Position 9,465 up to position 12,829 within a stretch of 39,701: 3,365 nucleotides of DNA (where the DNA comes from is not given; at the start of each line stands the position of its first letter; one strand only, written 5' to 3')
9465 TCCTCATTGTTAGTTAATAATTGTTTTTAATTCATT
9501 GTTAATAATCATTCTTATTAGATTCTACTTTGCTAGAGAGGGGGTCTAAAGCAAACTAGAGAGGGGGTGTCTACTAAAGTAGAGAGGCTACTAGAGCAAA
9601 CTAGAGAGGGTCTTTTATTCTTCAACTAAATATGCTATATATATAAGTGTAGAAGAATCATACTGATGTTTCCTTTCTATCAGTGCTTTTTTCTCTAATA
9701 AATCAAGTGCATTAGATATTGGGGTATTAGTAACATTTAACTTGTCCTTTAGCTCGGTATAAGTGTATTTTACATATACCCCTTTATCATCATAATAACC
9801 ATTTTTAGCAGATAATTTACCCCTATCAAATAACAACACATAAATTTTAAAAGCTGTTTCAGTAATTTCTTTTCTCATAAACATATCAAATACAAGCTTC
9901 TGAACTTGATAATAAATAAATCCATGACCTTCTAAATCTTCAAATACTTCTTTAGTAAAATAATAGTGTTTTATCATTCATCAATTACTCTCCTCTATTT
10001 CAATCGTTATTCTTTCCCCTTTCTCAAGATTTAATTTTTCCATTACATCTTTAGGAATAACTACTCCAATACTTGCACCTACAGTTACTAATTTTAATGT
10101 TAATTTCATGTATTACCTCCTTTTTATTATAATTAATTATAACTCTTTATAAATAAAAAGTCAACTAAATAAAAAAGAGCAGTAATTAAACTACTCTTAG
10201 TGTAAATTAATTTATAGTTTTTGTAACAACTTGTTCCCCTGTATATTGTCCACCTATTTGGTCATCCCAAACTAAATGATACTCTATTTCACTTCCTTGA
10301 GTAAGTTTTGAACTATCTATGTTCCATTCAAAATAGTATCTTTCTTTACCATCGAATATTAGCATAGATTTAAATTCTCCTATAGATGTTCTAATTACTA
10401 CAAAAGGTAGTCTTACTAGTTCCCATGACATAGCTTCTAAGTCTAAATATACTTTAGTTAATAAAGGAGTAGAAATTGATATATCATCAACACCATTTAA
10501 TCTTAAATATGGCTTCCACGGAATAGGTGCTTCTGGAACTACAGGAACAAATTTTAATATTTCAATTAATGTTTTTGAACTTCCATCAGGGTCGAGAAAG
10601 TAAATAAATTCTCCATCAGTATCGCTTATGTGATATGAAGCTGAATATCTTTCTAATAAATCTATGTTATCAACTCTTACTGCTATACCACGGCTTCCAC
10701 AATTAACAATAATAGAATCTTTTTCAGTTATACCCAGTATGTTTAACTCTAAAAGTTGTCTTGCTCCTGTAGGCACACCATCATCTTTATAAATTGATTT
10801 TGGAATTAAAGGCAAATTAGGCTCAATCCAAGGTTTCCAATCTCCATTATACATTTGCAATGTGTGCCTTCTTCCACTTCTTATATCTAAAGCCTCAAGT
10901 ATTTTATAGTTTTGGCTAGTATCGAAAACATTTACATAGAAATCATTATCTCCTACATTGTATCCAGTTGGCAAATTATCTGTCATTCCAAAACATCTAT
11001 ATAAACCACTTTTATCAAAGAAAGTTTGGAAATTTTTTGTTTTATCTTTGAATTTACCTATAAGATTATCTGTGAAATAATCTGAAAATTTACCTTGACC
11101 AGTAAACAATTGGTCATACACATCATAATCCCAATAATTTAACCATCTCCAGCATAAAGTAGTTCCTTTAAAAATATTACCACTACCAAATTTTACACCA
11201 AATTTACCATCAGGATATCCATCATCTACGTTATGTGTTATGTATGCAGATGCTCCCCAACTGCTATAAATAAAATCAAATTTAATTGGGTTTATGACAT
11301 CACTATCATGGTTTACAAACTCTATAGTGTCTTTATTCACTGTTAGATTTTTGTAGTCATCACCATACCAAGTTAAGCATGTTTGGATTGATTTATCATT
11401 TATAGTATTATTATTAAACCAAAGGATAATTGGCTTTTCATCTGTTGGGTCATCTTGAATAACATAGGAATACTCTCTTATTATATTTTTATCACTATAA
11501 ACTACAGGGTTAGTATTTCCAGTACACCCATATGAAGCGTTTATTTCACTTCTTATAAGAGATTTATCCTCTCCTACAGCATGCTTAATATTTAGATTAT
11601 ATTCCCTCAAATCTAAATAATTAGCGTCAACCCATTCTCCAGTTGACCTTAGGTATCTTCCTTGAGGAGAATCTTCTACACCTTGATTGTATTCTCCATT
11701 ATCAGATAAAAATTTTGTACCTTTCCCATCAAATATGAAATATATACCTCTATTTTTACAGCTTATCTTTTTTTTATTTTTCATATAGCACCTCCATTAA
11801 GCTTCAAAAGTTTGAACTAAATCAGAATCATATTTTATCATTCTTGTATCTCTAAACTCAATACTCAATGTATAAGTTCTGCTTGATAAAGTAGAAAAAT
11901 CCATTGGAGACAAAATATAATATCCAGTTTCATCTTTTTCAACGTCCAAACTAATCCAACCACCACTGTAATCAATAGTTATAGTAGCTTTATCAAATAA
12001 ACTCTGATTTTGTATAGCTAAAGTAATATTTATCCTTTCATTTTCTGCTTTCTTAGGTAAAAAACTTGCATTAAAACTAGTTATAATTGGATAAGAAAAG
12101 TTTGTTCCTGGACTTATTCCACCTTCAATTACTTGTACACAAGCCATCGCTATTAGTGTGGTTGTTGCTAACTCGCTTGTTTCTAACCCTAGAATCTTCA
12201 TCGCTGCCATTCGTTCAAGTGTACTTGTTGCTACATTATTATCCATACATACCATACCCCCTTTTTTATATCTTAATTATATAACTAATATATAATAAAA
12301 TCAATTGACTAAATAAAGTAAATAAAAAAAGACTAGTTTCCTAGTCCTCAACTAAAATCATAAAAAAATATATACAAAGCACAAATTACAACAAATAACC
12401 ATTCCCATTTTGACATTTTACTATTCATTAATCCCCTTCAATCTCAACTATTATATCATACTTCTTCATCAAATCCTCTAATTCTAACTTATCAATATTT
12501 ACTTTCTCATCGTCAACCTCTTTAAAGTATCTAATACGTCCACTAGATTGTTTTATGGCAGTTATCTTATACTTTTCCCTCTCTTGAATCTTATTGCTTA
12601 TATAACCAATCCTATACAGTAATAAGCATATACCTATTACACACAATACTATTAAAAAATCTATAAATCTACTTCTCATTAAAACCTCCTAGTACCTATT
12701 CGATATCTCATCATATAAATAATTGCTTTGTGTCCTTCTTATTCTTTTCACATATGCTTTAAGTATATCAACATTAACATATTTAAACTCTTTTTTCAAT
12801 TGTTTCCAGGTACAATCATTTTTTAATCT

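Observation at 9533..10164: Plasmid-style module: AbrB-like + RepA_N-like genes followed by four iterons at two-helical-turn spacing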

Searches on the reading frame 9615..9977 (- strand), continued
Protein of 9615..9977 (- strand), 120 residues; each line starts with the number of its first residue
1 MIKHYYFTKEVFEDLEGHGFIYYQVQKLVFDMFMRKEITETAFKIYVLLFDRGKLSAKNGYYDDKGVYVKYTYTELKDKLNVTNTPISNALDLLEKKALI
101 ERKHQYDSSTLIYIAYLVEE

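Call 59: search_protein_representatives(alignment_id=A1)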
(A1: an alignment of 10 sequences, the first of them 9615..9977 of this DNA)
Query: 10 sequences, 119 profile positions. Proteins with E-value up to 0.001 (for the whole library): 2179; up to 1e-10: 73; up to 1e-30: 2. The best 150 are listed.
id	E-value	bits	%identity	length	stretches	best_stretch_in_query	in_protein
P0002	5.2e-60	217.0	-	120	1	1-118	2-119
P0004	9.7e-45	167.8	-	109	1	1-103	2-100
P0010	5.4e-24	100.8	-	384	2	24-114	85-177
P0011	2.0e-23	99.0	-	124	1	15-115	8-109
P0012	2.6e-22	95.4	-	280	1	15-115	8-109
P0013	4.3e-22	94.7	-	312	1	11-115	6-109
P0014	4.8e-21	91.3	-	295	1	18-114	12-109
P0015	6.7e-21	90.8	-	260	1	19-114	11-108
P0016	2.6e-20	88.9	-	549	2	11-115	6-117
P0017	8.4e-20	87.3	-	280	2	18-114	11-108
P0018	1.2e-19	86.8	-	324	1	16-116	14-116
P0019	1.4e-19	86.6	-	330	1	16-114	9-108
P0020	1.6e-19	86.4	-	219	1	15-116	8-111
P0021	6.3e-19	84.5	-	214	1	16-114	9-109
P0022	6.4e-19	84.5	-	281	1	15-114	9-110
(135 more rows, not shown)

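Call 60: search_protein_families(library=pfam, proteins=[P0010, P0011, P0012, P0013, P0014, P0015, P0017, P0018, P0019, P0020], max_evalue=0.001)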
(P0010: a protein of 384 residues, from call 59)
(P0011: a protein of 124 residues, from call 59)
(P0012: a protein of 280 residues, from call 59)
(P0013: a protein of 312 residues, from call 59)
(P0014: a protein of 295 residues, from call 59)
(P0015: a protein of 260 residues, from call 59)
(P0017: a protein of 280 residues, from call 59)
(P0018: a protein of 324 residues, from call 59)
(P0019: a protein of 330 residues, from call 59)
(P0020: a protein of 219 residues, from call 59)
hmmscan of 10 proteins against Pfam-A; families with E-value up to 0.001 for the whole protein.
P0010 (384 aa): 4 families
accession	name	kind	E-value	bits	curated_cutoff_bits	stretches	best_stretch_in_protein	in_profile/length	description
PF06970.17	RepA_N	-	1.3e-27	95.9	30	2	13-81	2-70/76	Replication initiator protein A (RepA) N-terminus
PF13730.12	HTH_36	-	6.3e-08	32.7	25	1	133-162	27-55/55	Helix-turn-helix domain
PF08279.18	HTH_11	-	1.1e-05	25.7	25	0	133-164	17-45/55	HTH domain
PF22979.2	HTH_69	-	0.00041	20.6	27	0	134-167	29-61/69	Winged helix-turn-helix domain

P0011 (124 aa): 1 family
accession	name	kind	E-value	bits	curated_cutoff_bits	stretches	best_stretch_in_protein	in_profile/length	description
PF06970.17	RepA_N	-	2e-17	63.3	30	1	14-87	3-76/76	Replication initiator protein A (RepA) N-terminus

P0012 (280 aa): 1 family
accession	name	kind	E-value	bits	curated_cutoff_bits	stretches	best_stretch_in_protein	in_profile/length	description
PF06970.17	RepA_N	-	1.8e-16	60.3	30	1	14-87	3-76/76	Replication initiator protein A (RepA) N-terminus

P0013 (312 aa): 2 families
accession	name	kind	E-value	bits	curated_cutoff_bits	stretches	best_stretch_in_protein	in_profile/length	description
PF06970.17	RepA_N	-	1.8e-13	50.6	30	1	13-87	2-76/76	Replication initiator protein A (RepA) N-terminus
PF08279.18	HTH_11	-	0.00046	20.5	25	0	66-90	18-42/55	HTH domain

P0014 (295 aa): 2 families
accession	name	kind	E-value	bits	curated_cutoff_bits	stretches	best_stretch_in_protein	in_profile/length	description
PF06970.17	RepA_N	-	7e-18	64.8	30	1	14-88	2-76/76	Replication initiator protein A (RepA) N-terminus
PF12840.13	HTH_20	-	3.9e-05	24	27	1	66-95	20-49/51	Helix-turn-helix domain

P0015 (260 aa): 2 families
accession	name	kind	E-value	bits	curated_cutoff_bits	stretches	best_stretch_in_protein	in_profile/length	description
PF06970.17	RepA_N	-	1.1e-17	64.2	30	1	13-87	2-76/76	Replication initiator protein A (RepA) N-terminus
PF13730.12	HTH_36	-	0.00019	21.6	25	1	29-92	2-54/55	Helix-turn-helix domain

P0017 (280 aa): 1 family
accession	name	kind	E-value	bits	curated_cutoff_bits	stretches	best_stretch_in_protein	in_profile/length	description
PF06970.17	RepA_N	-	1.5e-17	63.7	30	1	13-87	2-76/76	Replication initiator protein A (RepA) N-terminus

P0018 (324 aa): 1 family
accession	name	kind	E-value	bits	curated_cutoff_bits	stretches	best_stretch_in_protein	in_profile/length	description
PF06970.17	RepA_N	-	3.4e-09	36.9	30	1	42-84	26-68/76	Replication initiator protein A (RepA) N-terminus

P0019 (330 aa): 4 families
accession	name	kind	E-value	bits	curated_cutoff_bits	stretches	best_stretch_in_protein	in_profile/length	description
PF06970.17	RepA_N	-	1.1e-15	57.7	30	1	14-87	3-76/76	Replication initiator protein A (RepA) N-terminus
PF13730.12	HTH_36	-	1e-05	25.7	25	0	55-93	19-55/55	Helix-turn-helix domain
PF08279.18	HTH_11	-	0.00023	21.4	25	0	66-91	18-43/55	HTH domain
PF22979.2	HTH_69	-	0.00099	19.4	27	0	66-95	29-58/69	Winged helix-turn-helix domain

P0020 (219 aa): 1 family
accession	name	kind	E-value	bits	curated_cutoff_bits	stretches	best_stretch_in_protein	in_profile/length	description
PF06970.17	RepA_N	-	4e-11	43.1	30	1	15-86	4-74/76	Replication initiator protein A (RepA) N-terminus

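Call 63: search_dna_similar(query=window:9615-9977:-, collection=phages, mode=protein, max_evalue=0.001, max_rows=30)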
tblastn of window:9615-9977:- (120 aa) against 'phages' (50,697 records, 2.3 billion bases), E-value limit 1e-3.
Records with a match: 65; places in all: 65; records where one place covers at least 80% of the query: 17.
Best place of each record, by identity: <60% 65.
By first word of the organism name: Streptococcus 58; Fusobacterium 5; Bacteriophage 2.
By host as written in the record: Streptococcus thermophilus 39; Streptococcus thermophilus ST62990 6; - 4; Fusobacterium nucleatum 4; Streptococcus thermophilus ST64987 4; Streptococcus thermophilus ST64476 2; Streptococcus thermophilus ST66564 2; Fusobacterium necrophorum 1; and 3 more.
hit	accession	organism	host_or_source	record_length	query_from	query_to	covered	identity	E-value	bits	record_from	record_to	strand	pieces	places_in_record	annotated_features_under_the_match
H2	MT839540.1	Bacteriophage sp.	human fecal samples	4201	20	114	79%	41.8%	1e-8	56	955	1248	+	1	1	record has no annotation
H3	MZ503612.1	Fusobacterium phage FNU_1P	Fusobacterium nucleatum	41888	22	114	78%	38.9%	9e-10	60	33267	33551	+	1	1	replication initiator protein A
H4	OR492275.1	Fusobacterium phage phiHugo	Fusobacterium necrophorum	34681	22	118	81%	36.9%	8e-9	57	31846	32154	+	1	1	replication initiator protein A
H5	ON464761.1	Fusobacterium phage JD-Fnp3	Fusobacterium nucleatum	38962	22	115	78%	37.0%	8e-9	57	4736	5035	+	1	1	replication initiator protein A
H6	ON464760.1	Fusobacterium phage JD-Fnp2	Fusobacterium nucleatum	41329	22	115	78%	37.0%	8e-9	57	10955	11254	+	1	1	replication initiator protein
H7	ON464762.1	Fusobacterium phage JD-Fnp5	Fusobacterium nucleatum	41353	22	115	78%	37.0%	9e-9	57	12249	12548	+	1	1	replication initiator protein A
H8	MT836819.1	Bacteriophage sp.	human fecal samples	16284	12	120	91%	30.6%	1e-7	54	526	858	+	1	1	record has no annotation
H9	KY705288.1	Streptococcus phage P9901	Streptococcus thermophilus ST62990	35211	22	119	82%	32.0%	1e-4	45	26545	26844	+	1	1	DNA replication protein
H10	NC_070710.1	Streptococcus phage P9901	Streptococcus thermophilus ST62990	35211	22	119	82%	32.0%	1e-4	45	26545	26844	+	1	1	DnaD-like helicase loader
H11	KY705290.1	Streptococcus phage P9903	Streptococcus thermophilus ST62990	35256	22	119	82%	32.0%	1e-4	45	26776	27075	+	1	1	DNA replication protein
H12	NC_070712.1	Streptococcus phage P9903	Streptococcus thermophilus ST62990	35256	22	119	82%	32.0%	1e-4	45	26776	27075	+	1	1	DnaD-like helicase loader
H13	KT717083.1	Streptococcus phage 73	-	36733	22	119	82%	32.0%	1e-4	45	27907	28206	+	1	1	hypothetical protein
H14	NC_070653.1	Streptococcus phage 73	-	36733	22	119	82%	32.0%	1e-4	45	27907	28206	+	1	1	DnaD-like helicase loader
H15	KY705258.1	Streptococcus phage P4761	Streptococcus thermophilus ST64476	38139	22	119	82%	32.0%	1e-4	45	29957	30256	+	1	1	DNA replication protein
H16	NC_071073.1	Streptococcus phage P4761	Streptococcus thermophilus ST64476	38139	22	119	82%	32.0%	1e-4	45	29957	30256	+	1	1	DnaD-like helicase loader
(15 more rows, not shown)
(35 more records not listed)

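Call 64: search_dna_similar(query=window:9615-9977:-, collection=plasmids, mode=protein, max_evalue=0.001, max_rows=30)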
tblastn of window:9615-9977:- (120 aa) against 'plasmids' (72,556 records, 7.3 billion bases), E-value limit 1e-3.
Records with a match: 5; places in all: 7; records where one place covers at least 80% of the query: 1.
Best place of each record, by identity: <60% 5.
By first word of the organism name: Bacillus 3; Cetobacterium 1; Apilactobacillus 1.
By predicted mobility (MOB-suite, as given by PLSDB): non-mobilizable 5.
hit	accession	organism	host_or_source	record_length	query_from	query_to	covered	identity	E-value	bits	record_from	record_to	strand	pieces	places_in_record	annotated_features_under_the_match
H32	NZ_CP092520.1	Cetobacterium somerae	Danio rerio,tissue sample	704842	13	114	85%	34.6%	3e-10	63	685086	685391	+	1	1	replication initiator protein A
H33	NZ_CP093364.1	Apilactobacillus apisilvae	Austroplebeia australis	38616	33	115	69%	32.5%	3e-6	51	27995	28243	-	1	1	MarR family transcriptional regulator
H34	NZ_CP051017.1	Bacillus tropicus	Oryctes gigas,whole organism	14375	32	94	53%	41.4%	2e-4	46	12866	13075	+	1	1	replication initiator protein A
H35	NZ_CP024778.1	Bacillus thuringiensis LM1212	Oryctes gigas,whole organism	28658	32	94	53%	41.4%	2e-4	46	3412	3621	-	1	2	replication initiator protein A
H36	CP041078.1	Bacillus tropicus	Oryctes gigas,whole organism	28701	32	94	53%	41.4%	2e-4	46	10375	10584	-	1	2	hypothetical protein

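Call 65: get_annotated_region(hit=H3, flank=3000)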
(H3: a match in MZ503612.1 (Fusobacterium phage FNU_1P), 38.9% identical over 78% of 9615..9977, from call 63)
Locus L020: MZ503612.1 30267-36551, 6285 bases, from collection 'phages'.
description: Fusobacterium phage FNU_1P, complete genome.
organism: Fusobacterium phage FNU_1P (NCBI taxid 2861054)
taxonomy: Viruses; Duplodnaviria; Heunggongvirae; Uroviricota; Caudoviricetes
host: Fusobacterium nucleatum; source: -; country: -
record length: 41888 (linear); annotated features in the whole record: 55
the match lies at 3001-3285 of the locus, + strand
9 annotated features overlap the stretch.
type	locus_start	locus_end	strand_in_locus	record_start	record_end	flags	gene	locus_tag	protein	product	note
CDS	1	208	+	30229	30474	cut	-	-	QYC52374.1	peptidylprolyl isomerase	-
CDS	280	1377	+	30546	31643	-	-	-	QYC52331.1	exonuclease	-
CDS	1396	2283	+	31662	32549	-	-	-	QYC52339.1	recombination protein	recombination protein RecT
CDS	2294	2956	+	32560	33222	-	-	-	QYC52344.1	Rha family transcriptional regulator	-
CDS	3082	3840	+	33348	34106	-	-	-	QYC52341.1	replication initiator protein A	-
CDS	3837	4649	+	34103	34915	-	-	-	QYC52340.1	ATP-binding protein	-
CDS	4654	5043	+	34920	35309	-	-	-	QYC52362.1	crossover junction endodeoxyribonuclease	-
CDS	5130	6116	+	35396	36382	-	-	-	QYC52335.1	N-6 DNA methylase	-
CDS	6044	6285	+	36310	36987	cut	-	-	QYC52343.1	restriction endonuclease subunit S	-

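Call 66: get_annotated_region(hit=H4, flank=2500)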
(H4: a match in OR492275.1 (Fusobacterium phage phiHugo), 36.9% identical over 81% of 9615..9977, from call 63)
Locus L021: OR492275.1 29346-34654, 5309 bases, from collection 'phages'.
description: Fusobacterium phage phiHugo, complete genome.
organism: Fusobacterium phage phiHugo (NCBI taxid 3079568)
taxonomy: Viruses
host: Fusobacterium necrophorum; source: Rumen fluid enrichment; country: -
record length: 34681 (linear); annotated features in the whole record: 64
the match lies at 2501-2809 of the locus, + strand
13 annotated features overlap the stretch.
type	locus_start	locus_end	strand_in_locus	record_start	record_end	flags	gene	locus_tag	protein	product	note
CDS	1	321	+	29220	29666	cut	-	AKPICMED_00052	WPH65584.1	DNA methylase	-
CDS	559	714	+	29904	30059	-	-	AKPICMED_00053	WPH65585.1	hypothetical protein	-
CDS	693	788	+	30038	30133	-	-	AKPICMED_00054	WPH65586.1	hypothetical protein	-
CDS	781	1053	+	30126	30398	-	-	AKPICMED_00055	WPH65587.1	hypothetical protein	-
CDS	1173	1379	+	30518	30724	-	-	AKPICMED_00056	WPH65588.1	hypothetical protein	-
CDS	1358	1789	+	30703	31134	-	-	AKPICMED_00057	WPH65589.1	hypothetical protein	-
CDS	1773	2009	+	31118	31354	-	-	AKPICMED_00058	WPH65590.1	hypothetical protein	-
CDS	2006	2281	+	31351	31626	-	-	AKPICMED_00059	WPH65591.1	hypothetical protein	-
CDS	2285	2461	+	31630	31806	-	-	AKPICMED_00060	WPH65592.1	dUTP diphosphatase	-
CDS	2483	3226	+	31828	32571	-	-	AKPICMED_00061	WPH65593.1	replication initiator protein A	-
CDS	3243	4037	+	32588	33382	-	dnaA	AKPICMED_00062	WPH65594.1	chromosomal replication initiator protein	Chromosomal replication initiator protein DnaA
CDS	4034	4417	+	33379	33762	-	-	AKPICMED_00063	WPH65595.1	crossover junction endodeoxyribonuclease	crossover junction endodeoxyribonuclease RusA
CDS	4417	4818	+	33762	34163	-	-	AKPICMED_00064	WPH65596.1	hypothetical protein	-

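Call 69: get_annotated_region(hit=H33, flank=4000)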
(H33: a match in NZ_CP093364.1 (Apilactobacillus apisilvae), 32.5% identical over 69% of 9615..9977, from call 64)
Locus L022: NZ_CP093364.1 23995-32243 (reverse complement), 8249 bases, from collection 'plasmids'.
description: Apilactobacillus apisilvae strain SG5_A10 plasmid p2unnamed, complete sequence
organism: Apilactobacillus apisilvae (NCBI taxid 2923364)
taxonomy: Bacteria; Bacillota; Bacilli; Lactobacillales; Lactobacillaceae; Apilactobacillus; Apilactobacillus apisilvae
host: -; source: Austroplebeia australis; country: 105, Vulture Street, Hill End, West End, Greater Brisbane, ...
typing (MOB-suite, as given by PLSDB): non-mobilizable
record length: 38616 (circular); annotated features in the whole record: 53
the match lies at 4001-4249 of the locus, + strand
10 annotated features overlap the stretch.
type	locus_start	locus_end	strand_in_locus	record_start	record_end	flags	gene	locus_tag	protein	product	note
CDS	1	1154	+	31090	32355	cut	-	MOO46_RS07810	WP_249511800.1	SAP domain-containing protein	-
CDS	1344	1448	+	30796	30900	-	-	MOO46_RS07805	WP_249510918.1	putative holin-like toxin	-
CDS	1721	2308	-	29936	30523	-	-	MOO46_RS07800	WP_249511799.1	DUF1643 domain-containing protein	-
CDS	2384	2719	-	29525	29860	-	-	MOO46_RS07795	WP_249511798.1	hypothetical protein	-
CDS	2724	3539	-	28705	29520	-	-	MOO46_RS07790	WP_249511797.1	ParA family protein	-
CDS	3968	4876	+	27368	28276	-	-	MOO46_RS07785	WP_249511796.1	MarR family transcriptional regulator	GO:0006355 - regulation of DNA-templated transcription [Evidence IEA]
CDS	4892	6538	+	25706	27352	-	-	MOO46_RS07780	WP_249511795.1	AbiH family protein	-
CDS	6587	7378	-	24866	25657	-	-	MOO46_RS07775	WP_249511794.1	GH25 family lysozyme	GO:0016998 - cell wall macromolecule catabolic process [Evidence IEA]; GO:0009253 - peptidoglycan catabolic process ...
CDS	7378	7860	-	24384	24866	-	-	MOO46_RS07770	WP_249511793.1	phage holin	-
CDS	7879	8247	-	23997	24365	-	-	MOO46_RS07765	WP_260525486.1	phage holin family protein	-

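Call 70: get_annotated_region(hit=H8, flank=3000)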
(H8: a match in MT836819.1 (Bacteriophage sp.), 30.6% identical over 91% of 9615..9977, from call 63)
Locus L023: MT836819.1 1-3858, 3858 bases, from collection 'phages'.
description: UNVERIFIED: Bacteriophage sp. clone scaffold_3143 genomic sequence.
organism: Bacteriophage sp. (NCBI taxid 38018)
taxonomy: Viruses
host: -; source: human fecal samples; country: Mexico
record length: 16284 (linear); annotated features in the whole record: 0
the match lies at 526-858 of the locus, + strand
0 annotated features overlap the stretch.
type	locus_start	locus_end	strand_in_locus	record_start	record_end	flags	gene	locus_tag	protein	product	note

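Call 78: search_protein_families(library=pfam, proteins=[L016:794-1285:+, L010:543-794:+, L002:2798-3040:+, L001:2195-2545:+, L001:2869-3303:+], max_evalue=0.05)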
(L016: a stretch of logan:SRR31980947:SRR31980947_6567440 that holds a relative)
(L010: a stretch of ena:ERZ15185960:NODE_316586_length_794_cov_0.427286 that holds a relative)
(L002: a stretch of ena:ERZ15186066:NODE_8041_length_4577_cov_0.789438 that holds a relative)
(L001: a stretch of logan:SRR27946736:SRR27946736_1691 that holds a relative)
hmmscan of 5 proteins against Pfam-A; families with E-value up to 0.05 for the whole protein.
L016:794-1285:+ (163 aa): 2 families
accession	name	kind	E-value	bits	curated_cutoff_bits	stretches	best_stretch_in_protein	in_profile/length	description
PF10544.15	T5orf172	-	1e-12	48.9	20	1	24-108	1-94/101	T5orf172 domain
PF13455.12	MUG113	-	1.4e-11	45.2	22.3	1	39-107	1-66/73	Meiotically up-regulated gene 113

L010:543-794:+ (84 aa): 0 families

L002:2798-3040:+ (80 aa): 0 families

L001:2195-2545:+ (116 aa): 0 families

L001:2869-3303:+ (144 aa): 0 families

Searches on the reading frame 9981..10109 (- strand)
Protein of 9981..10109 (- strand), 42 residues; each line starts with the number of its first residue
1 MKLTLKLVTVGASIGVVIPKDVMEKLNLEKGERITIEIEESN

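Call 7: search_protein_families(library=pfam, proteins=[window:9981-10109:-], max_evalue=0.1)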
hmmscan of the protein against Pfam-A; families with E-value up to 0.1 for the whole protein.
window:9981-10109:- (42 aa): 4 families
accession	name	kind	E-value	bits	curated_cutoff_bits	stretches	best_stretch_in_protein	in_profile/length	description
PF04014.23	MazE_antitoxin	-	2.8e-09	37.2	24.7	1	8-40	2-34/48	Antidote-toxin recognition MazE, bacterial antitoxin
PF12857.13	TOBE_3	-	0.0087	16.4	27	1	5-36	25-56/59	TOBE-like domain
PF01954.22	AF2212-like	-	0.025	15.4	21.6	1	15-40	12-34/59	AF2212-like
PF03152.21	UFD1_N1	-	0.066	13.2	29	1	16-38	71-93/97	Ubiquitin fusion degradation protein UFD1, N-terminal subdomain 1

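Call 8: search_protein_families(library=phrogs, proteins=[window:9981-10109:-], max_evalue=0.01)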
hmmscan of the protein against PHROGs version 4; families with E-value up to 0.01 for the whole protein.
window:9981-10109:- (42 aa): 1 family
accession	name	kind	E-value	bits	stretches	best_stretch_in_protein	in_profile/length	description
phrog_4324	-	unknown function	0.0002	22.5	1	4-40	3-39/89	-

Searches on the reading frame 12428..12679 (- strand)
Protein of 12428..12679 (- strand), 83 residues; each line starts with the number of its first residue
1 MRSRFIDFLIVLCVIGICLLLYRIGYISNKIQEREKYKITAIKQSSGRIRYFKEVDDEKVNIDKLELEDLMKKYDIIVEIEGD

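Call 8: search_protein_families(library=phrogs, proteins=[window:12428-12679:-], max_evalue=0.01)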
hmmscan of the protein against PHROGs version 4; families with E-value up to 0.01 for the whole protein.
window:12428-12679:- (83 aa): 1 family
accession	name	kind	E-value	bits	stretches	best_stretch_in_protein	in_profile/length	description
phrog_9575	-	unknown function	0.0025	19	1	26-59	23-56/69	-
